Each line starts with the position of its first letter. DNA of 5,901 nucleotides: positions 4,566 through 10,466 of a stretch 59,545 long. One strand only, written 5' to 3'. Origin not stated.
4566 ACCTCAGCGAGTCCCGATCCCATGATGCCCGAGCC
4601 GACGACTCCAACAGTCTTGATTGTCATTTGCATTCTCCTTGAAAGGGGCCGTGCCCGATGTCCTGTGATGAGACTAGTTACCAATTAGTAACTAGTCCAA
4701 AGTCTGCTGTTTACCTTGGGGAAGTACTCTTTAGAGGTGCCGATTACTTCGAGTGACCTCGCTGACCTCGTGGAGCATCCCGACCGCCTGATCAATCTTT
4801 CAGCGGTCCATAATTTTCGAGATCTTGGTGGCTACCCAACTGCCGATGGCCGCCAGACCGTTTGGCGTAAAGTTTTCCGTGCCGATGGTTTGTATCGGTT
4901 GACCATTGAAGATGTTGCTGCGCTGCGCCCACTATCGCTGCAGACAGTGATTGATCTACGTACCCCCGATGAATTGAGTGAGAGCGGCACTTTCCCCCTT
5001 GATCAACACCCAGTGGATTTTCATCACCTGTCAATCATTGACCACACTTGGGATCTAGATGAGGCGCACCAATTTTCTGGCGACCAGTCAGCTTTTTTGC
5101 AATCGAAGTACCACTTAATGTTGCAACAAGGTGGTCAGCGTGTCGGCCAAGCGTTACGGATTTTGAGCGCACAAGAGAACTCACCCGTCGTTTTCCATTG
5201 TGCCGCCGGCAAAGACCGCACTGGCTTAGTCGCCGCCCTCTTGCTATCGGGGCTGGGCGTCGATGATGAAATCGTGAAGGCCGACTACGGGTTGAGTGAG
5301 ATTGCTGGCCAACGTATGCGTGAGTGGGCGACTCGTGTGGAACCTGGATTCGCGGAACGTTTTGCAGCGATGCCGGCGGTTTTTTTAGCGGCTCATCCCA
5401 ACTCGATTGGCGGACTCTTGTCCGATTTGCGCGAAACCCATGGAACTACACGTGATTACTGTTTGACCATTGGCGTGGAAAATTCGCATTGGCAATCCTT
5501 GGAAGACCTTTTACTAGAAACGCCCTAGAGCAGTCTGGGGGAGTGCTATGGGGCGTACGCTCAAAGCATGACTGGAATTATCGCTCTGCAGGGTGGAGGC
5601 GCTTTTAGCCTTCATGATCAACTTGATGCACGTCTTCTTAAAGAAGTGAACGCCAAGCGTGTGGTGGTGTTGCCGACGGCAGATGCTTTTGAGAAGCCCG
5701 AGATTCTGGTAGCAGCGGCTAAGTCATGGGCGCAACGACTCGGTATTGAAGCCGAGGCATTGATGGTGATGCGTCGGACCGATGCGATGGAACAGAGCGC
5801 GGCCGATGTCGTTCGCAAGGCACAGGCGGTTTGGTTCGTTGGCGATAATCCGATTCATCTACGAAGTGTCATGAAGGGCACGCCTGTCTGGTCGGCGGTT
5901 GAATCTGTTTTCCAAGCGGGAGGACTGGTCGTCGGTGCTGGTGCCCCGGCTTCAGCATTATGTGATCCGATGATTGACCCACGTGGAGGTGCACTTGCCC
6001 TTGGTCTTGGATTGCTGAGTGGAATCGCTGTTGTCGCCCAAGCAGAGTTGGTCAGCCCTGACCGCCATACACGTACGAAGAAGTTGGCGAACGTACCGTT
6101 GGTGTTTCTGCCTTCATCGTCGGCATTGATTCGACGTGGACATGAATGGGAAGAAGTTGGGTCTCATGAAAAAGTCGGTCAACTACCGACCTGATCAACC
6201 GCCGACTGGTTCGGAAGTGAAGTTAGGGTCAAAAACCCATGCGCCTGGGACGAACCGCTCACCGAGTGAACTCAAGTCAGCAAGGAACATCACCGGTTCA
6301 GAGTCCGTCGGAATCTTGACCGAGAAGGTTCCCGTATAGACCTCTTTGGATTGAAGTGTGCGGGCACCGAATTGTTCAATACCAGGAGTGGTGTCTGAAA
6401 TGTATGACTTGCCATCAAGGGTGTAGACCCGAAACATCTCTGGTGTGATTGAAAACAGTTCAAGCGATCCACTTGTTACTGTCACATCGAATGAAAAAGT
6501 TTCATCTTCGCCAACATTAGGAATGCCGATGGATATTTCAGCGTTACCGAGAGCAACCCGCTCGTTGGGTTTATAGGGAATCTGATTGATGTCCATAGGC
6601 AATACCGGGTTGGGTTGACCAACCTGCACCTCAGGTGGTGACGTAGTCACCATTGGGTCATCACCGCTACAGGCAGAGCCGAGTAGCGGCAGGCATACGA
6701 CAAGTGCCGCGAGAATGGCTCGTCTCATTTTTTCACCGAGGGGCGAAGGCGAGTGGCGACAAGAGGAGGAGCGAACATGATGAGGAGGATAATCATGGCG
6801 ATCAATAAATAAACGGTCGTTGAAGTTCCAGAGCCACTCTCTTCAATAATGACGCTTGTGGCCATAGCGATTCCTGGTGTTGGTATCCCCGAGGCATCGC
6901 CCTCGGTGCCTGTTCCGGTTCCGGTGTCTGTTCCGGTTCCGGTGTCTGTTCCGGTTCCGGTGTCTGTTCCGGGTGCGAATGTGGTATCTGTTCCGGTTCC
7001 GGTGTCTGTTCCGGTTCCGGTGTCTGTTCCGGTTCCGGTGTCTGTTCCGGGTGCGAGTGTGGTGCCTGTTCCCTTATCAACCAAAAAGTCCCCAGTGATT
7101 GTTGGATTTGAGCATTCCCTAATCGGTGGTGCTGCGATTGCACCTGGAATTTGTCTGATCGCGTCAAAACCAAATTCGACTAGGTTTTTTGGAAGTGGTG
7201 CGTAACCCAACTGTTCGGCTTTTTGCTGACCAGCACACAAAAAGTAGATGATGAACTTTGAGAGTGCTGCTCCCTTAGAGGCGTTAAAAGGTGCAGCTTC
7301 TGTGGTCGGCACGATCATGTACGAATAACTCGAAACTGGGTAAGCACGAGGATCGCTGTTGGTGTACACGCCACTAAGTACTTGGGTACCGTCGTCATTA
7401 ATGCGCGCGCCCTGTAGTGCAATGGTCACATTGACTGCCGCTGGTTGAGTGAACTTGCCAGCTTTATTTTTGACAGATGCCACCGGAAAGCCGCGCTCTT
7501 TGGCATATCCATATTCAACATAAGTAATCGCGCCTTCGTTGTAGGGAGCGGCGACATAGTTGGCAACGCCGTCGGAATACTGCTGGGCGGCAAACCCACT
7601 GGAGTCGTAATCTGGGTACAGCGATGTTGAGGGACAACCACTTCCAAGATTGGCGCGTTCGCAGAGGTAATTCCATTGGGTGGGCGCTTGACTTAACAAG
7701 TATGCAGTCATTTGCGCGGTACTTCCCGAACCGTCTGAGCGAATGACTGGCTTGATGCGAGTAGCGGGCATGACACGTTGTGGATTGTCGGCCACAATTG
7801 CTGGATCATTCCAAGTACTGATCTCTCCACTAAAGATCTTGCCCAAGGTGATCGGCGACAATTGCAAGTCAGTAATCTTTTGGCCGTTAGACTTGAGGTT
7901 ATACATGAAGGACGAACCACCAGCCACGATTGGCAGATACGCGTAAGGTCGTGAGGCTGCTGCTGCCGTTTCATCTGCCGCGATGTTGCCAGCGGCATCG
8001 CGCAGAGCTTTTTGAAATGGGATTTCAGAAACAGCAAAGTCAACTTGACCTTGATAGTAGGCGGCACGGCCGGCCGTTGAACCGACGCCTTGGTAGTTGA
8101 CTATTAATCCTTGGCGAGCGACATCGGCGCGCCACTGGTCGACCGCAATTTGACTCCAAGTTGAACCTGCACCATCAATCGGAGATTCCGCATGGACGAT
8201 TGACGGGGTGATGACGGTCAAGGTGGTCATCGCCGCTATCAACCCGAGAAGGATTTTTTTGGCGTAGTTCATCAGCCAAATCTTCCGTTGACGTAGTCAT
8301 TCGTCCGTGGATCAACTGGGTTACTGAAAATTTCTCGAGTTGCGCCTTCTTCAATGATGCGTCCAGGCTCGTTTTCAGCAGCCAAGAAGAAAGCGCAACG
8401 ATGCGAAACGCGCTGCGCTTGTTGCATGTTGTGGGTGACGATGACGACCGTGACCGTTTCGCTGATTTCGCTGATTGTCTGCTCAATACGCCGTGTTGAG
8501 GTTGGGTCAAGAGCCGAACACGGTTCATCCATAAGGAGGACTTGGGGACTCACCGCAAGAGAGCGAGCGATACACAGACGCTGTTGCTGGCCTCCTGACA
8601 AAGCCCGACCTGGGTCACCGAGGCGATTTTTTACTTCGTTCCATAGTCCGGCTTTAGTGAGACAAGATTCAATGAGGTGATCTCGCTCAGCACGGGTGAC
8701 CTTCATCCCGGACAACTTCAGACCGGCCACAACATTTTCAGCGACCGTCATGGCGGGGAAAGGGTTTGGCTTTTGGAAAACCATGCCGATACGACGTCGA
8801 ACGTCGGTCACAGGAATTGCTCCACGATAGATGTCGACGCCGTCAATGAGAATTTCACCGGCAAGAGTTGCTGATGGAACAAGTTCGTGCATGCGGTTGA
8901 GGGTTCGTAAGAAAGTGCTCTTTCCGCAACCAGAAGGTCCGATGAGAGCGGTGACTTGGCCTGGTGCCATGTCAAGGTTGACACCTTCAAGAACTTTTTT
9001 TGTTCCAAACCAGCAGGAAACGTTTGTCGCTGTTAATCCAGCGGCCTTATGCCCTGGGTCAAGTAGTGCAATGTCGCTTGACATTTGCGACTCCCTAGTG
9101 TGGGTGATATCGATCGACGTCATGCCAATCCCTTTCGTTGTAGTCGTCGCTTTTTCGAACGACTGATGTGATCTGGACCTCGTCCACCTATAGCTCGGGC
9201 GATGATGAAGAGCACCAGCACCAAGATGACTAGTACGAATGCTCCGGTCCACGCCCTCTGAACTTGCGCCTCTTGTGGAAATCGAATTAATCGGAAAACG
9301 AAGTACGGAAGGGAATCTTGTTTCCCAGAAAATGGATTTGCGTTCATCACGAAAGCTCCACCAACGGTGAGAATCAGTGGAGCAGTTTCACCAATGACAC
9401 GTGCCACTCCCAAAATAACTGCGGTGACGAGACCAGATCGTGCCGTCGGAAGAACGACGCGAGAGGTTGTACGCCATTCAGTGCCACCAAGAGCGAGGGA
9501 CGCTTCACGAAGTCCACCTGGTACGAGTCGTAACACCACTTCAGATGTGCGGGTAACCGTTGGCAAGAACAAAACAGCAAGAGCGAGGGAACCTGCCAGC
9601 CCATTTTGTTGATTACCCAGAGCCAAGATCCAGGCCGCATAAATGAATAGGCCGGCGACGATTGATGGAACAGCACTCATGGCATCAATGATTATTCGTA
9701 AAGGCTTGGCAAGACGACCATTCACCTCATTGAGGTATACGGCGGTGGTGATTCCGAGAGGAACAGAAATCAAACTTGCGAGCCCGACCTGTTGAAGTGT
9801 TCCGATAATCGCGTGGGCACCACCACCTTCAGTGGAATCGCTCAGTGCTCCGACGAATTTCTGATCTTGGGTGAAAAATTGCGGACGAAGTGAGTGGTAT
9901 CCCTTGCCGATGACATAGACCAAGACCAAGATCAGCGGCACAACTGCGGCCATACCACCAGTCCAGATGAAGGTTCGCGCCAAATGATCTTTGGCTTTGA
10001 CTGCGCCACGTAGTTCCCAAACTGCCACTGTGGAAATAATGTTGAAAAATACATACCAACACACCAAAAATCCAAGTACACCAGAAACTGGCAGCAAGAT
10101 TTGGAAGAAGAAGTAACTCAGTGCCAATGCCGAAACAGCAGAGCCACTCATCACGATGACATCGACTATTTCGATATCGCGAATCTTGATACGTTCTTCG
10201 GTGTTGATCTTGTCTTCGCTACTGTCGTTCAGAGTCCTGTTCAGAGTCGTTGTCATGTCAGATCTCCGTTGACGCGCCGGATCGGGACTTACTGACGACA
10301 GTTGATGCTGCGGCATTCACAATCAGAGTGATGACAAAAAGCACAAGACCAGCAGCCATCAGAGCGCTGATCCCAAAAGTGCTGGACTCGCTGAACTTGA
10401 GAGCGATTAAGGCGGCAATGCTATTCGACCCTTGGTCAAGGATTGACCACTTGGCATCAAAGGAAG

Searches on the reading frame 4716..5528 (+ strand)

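Call 43: search_protein_families(library=pfam, proteins=[window:4716-5528:+], max_evalue=0.01)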
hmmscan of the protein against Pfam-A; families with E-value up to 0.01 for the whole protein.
window:4716-5528:+ (270 aa): 4 families
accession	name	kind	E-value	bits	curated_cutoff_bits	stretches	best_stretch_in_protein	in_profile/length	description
PF13350.11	Y_phosphatase3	-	4.1e-54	184.5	22.2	1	26-268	1-240/240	Tyrosine phosphatase family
PF03162.18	Y_phosphatase2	-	2.5e-06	27.6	27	1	70-176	28-112/165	Tyrosine phosphatase family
PF22784.1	PTP-SAK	-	8.1e-06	26.4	27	1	141-189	71-121/153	Swiss Army Knife protein, DSP-PTPase phosphatase domain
PF22785.1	Tc-R-P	-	0.00046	21.1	27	1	141-177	63-101/106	Polymorphic toxin system, DSP-PTPase phosphatase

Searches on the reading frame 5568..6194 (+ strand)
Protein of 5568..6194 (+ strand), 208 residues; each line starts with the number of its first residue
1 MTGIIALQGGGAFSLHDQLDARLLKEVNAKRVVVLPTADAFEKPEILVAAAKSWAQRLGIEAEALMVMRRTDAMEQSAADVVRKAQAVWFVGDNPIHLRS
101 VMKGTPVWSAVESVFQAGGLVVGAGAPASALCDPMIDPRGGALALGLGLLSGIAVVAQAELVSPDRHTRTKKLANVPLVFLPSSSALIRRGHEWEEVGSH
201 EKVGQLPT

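Call 43: search_protein_families(library=pfam, proteins=[window:5568-6194:+], max_evalue=0.01)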
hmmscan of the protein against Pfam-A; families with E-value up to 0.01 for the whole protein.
window:5568-6194:+ (208 aa): 1 family
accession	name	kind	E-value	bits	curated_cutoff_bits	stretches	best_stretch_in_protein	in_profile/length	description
PF03575.23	Peptidase_S51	-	7.8e-07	29.4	23.9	1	17-133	13-131/206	Peptidase family S51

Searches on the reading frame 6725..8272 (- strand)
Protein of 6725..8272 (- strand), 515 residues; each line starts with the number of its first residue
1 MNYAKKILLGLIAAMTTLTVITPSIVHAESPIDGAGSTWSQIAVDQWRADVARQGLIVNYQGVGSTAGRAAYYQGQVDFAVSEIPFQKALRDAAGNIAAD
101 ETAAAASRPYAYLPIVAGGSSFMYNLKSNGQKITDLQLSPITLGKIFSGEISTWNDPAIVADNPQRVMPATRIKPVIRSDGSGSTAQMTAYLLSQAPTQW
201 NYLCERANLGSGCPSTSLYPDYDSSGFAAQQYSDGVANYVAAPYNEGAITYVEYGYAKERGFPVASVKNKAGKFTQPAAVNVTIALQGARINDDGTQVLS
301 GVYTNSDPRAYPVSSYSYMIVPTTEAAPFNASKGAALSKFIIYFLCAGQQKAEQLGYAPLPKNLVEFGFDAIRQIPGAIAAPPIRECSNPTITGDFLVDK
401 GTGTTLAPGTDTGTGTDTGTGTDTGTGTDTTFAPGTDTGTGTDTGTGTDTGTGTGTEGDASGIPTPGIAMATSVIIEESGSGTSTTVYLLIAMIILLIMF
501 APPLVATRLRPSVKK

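Call 42: search_protein_families(library=ncbifam, proteins=[window:6725-8272:-], max_evalue=0.001)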
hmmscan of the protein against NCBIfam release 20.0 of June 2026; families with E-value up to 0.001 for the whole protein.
window:6725-8272:- (515 aa): 3 families
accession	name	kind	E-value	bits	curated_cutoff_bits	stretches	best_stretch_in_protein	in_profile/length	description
TIGR00975.1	3a0107s03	equivalog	3e-60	203.9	205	1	32-371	1-310/315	phosphate ABC transporter substrate-binding protein PstS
NF008171.0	PRK10918.1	equivalog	9.2e-35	120.2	339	1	7-366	7-327/346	phosphate ABC transporter substrate-binding protein PstS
TIGR02136.1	ptsS_2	subfamily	1.2e-06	27.9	206.6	1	27-359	33-294/295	phosphate ABC transporter substrate-binding protein PstS family protein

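Call 43: search_protein_families(library=pfam, proteins=[window:6725-8272:-], max_evalue=0.01)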
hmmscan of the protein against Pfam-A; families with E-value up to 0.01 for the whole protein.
window:6725-8272:- (515 aa): 1 family
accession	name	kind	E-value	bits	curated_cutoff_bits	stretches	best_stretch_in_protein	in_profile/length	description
PF12849.12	PBP_like_2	-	5e-36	125.3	27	1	32-346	12-265/267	PBP superfamily domain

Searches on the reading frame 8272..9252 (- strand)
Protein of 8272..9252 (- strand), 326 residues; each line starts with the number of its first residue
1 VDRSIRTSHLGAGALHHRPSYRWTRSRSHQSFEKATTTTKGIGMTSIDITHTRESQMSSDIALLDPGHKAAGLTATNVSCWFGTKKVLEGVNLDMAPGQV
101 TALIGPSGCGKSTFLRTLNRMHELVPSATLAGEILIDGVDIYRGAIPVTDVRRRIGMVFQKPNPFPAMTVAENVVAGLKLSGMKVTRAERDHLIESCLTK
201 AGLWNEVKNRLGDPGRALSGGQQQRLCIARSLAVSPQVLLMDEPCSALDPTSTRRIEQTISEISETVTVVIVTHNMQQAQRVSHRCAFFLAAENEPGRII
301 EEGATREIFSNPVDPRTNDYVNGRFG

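Call 42: search_protein_families(library=ncbifam, proteins=[window:8272-9252:-], max_evalue=0.001)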
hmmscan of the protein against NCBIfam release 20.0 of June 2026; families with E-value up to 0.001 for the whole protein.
window:8272-9252:- (326 aa): 190 families (the best 25 are shown)
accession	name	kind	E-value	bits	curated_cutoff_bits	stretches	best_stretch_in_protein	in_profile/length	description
TIGR00972.1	3a0107s01c2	equivalog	6.3e-100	333.6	343.2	1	74-326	3-248/248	phosphate ABC transporter ATP-binding protein PstB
NF010860.0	PRK14267.1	equivalog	1.1e-78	264.5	412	1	73-326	5-253/253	phosphate ABC transporter ATP-binding protein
NF010851.0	PRK14258.1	subfamily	7.9e-77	258.2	425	1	75-325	10-260/261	phosphate ABC transporter ATP-binding protein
NF010864.0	PRK14271.1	equivalog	1.6e-70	237.4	561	1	69-324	18-265/276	phosphate ABC transporter ATP-binding protein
NF010840.0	PRK14246.1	equivalog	4.8e-59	200.1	425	1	82-325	20-256/257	phosphate ABC transporter ATP-binding protein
NF007027.0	PRK09493.1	equivalog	6.3e-52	176.3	379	1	76-321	5-236/240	glutamine ABC transporter ATP-binding protein GlnQ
NF008428.0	PRK11264.1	equivalog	1.1e-50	172.2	406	1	77-322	8-245/250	L-cystine ABC transporter ATP-binding protein TcyN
TIGR03005.1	ectoine_ehuA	equivalog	3.7e-45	154.1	345.4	1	77-321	5-247/252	ectoine/hydroxyectoine ABC transporter ATP-binding protein EhuA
TIGR01186.1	proV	subfamily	8.1e-45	153.5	326.6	1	83-321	4-230/363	betaine/proline/choline family ABC transporter ATP-binding protein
NF008338.0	PRK11124.1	equivalog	9.2e-44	149.8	369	1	76-321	6-240/242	arginine ABC transporter ATP-binding protein ArtP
TIGR03265.1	PhnT2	equivalog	1.8e-43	149.1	457.7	1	73-321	5-235/353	putative 2-aminoethylphosphonate ABC transporter ATP-binding protein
TIGR02315.1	ABC_phnC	equivalog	3e-41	141.4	266.1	1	76-286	5-216/243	phosphonate ABC transporter ATP-binding protein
NF007908.0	PRK10619.1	equivalog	5.4e-41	140.5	466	1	73-323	6-254/257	histidine ABC transporter ATP-binding protein HisP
TIGR00968.1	3a0106s01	subfamily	1.5e-40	139.2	342.75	1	76-316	4-226/237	sulfate ABC transporter ATP-binding protein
TIGR01187.1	potA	subfamily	2.4e-40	138.6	355.6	1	103-314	1-194/325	polyamine ABC transporter ATP-binding protein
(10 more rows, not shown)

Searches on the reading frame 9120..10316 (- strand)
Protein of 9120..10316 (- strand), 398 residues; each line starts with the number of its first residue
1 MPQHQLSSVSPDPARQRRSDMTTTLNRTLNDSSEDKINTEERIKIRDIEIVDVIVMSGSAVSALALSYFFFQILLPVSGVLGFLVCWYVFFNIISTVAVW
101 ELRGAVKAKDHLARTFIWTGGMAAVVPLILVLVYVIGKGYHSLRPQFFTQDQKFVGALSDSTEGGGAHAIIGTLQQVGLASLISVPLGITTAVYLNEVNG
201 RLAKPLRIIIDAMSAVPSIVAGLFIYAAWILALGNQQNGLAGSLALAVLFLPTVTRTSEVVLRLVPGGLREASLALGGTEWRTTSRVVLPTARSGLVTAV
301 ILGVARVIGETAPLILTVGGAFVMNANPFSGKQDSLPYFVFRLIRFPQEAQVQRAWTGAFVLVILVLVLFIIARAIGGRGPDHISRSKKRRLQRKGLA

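Call 42: search_protein_families(library=ncbifam, proteins=[window:9120-10316:-], max_evalue=0.001)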
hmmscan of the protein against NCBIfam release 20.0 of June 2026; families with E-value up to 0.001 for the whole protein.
window:9120-10316:- (398 aa): 16 families
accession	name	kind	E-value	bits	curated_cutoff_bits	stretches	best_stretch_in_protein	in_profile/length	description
TIGR00974.1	3a0107s02c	equivalog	1.5e-74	250.6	193.45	1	111-376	2-266/272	phosphate ABC transporter permease PstA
NF008430.0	PRK11268.1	equivalog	6.4e-47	160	439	1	108-376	25-289/295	phosphate ABC transporter permease PstA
TIGR02138.1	phosphate_pstC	equivalog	4.8e-40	137.4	196.45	1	114-377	5-292/296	phosphate ABC transporter permease subunit PstC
NF008435.0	PRK11275.1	equivalog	4.1e-13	49.1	502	2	240-328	171-259/319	phosphate ABC transporter permease PstC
TIGR02141.1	modB_ABC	equivalog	3e-11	43.4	182.6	1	175-374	5-203/208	molybdate ABC transporter permease subunit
TIGR00969.1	3a0106s02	subfamily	3.6e-11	43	240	1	163-374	56-267/272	sulfate ABC transporter permease subunit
TIGR02140.1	permease_CysW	equivalog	5e-10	39.3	329.1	1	165-374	44-253/261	sulfate ABC transporter permease subunit CysW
TIGR02139.1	permease_CysT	equivalog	2.9e-08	33.6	246.1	1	239-320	132-213/265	sulfate ABC transporter permease subunit CysT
NF038017.1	ABC_perm1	subfamily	4e-08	33.5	100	1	177-321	9-152/184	ABC transporter permease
TIGR01581.1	Mo_ABC_porter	hypoth_equivalog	5.6e-08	32.5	210.3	1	168-347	21-203/225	ABC transporter permease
NF008208.0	PRK10971.1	equivalog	2.2e-06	27.4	415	1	175-320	65-221/277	sulfate/thiosulfate ABC transporter permease CysT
NF006939.0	PRK09421.1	equivalog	2.3e-06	27.2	262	1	241-371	95-215/230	molybdate ABC transporter permease subunit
TIGR03416.1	ABC_choXWV_perm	equivalog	1.5e-05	24.6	363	1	173-300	91-211/267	choline ABC transporter permease subunit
NF008049.0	PRK10782.1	subfamily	8.4e-05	22.3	212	1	184-312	31-162/217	methionine ABC transporter permease MetI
TIGR03255.1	PhnV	equivalog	0.0003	20.5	358.7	1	166-312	64-214/270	2-aminoethylphosphonate ABC transport system, membrane component PhnV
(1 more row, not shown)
